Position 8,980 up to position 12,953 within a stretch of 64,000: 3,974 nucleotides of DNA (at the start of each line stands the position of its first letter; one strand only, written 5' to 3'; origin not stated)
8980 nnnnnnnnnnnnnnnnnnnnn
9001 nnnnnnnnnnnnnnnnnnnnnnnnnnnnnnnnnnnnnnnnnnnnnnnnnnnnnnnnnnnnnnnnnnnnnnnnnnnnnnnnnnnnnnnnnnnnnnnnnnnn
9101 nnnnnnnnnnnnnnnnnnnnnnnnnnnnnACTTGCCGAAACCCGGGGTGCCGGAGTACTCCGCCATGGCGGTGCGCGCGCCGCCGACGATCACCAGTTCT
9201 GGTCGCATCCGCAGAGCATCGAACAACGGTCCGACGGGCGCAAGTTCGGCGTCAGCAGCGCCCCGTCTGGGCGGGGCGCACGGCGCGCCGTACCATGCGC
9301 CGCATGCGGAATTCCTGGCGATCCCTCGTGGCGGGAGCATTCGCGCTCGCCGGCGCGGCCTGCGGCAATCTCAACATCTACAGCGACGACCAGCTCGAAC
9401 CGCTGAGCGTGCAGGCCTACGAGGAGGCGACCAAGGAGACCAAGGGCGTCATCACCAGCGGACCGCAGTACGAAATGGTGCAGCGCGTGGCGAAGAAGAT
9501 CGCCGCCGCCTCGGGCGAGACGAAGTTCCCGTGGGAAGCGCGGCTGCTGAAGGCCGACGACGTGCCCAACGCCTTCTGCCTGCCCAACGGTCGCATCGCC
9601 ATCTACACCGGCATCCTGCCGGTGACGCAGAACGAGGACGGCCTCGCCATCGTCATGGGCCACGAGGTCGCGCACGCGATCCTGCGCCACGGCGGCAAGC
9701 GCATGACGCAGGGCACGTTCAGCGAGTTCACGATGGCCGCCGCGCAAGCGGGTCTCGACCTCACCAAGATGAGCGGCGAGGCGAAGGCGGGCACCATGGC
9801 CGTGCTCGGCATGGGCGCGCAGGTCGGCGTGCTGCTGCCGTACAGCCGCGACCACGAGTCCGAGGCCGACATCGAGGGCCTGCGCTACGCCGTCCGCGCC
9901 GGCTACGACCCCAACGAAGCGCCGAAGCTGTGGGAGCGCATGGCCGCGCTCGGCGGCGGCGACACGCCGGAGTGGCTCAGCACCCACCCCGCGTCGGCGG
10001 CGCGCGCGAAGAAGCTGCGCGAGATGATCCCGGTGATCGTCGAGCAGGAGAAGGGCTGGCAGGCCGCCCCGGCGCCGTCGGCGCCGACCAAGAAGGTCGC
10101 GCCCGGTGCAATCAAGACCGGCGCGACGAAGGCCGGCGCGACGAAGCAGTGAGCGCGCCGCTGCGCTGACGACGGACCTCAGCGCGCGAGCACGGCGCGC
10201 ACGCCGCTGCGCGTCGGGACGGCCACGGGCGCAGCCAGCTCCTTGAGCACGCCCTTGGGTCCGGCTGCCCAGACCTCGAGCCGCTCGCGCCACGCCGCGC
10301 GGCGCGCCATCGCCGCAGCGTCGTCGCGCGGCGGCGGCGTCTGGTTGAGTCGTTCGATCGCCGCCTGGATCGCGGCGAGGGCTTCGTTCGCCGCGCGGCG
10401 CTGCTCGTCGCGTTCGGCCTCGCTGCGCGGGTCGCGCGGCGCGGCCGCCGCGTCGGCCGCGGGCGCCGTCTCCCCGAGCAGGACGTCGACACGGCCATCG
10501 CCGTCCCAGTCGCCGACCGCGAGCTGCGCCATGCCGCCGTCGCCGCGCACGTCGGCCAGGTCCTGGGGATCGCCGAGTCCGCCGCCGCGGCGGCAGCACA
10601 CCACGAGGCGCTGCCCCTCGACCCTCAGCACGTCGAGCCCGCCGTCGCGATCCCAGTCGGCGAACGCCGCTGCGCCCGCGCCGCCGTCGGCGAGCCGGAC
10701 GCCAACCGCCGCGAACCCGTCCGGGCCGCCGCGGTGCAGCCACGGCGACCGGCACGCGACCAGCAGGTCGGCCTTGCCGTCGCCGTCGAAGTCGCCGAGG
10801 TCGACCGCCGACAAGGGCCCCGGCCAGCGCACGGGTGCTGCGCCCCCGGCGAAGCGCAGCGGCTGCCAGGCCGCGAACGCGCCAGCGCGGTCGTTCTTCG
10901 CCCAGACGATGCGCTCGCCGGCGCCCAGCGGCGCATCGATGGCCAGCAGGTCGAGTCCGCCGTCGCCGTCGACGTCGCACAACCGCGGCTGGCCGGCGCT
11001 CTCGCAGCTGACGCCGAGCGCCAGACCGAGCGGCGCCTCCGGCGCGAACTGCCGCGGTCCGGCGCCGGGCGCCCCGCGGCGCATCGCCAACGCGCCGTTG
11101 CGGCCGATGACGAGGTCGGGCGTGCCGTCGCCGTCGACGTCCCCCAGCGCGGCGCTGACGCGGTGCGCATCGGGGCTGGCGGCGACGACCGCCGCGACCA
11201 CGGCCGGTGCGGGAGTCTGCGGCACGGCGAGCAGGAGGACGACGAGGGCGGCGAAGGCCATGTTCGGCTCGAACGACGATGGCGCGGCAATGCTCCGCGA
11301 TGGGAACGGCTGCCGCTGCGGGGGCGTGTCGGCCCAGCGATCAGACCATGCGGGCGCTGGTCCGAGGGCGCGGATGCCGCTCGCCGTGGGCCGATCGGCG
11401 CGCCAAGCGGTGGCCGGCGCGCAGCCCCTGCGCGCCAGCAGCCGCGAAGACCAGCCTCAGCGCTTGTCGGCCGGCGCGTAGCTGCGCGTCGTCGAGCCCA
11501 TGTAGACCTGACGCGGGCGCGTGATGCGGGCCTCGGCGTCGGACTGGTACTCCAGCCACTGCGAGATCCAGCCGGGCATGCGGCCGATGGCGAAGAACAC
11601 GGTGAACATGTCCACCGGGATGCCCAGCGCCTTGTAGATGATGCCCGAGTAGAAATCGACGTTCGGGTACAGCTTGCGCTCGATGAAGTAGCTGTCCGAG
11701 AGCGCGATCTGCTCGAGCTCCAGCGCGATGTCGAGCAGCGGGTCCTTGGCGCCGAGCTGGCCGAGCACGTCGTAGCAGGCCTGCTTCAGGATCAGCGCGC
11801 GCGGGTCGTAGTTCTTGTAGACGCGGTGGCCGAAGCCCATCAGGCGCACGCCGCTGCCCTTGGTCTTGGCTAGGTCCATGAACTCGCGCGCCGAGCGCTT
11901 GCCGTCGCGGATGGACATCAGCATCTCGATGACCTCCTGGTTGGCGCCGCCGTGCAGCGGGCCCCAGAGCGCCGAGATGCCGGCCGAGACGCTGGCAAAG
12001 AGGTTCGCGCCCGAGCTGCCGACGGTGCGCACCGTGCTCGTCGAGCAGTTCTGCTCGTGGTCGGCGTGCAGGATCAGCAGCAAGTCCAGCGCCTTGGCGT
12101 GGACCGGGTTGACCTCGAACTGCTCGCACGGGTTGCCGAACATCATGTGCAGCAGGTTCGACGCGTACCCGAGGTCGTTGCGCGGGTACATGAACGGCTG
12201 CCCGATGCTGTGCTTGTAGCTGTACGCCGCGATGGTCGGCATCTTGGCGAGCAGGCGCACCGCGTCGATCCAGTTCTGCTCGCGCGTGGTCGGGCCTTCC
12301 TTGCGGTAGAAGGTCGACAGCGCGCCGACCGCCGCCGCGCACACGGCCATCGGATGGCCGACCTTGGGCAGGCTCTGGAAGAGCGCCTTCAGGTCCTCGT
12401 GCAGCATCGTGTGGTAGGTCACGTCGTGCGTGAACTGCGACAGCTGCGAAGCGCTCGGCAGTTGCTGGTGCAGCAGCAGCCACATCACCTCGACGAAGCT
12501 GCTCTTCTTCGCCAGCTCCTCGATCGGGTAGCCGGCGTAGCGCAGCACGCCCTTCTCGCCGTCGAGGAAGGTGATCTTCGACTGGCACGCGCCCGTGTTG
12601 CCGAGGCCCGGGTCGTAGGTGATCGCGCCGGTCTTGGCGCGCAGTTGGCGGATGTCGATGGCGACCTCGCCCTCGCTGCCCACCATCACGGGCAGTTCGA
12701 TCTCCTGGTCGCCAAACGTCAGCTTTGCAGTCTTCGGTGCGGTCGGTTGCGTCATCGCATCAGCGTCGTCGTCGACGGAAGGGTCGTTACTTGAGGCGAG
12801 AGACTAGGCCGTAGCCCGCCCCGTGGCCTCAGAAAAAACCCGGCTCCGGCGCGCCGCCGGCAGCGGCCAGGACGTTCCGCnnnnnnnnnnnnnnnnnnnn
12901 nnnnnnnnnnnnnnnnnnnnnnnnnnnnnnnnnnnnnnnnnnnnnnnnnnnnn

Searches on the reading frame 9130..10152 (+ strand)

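Call 50: search_protein_families(library=pfam, proteins=[window:9130-10152:+], max_evalue=0.0001)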
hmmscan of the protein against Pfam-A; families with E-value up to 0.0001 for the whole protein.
window:9130-10152:+ (340 aa): 1 family
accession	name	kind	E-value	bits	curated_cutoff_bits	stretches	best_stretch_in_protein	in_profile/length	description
PF01435.24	Peptidase_M48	-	1.2e-37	130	20.3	1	116-299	6-185/186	Peptidase family M48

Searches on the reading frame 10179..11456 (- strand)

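Call 50: search_protein_families(library=pfam, proteins=[window:10179-11456:-], max_evalue=0.0001)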
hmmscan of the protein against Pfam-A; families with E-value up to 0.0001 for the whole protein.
window:10179-11456:- (425 aa): 2 families
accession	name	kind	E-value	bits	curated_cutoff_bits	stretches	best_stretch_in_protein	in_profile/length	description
PF13517.12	FG-GAP_3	-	8.6e-20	71.5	26.9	3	161-233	1-61/61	FG-GAP-like repeat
PF01839.29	FG-GAP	-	3.9e-10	39.8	22.1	1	101-122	4-25/37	FG-GAP repeat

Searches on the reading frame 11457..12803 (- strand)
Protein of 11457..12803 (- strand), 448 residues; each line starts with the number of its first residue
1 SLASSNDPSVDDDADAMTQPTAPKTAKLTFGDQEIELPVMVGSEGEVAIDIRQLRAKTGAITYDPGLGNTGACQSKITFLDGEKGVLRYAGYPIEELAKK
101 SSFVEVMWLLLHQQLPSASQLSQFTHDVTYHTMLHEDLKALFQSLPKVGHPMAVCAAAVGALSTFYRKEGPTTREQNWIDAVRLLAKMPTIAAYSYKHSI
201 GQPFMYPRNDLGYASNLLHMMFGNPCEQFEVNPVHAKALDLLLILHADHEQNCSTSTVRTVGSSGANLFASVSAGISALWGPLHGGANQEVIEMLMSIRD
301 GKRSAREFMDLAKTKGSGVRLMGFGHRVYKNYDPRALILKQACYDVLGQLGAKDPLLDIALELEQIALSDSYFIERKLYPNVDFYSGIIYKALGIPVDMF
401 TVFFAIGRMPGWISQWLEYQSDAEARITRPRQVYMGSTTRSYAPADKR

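Call 50: search_protein_families(library=pfam, proteins=[window:11457-12803:-], max_evalue=0.0001)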
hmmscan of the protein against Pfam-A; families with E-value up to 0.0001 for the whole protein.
window:11457-12803:- (448 aa): 1 family
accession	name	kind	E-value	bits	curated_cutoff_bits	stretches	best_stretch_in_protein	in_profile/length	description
PF00285.26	Citrate_synt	-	9.8e-138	459.5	27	1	66-431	1-357/357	Citrate synthase, C-terminal domain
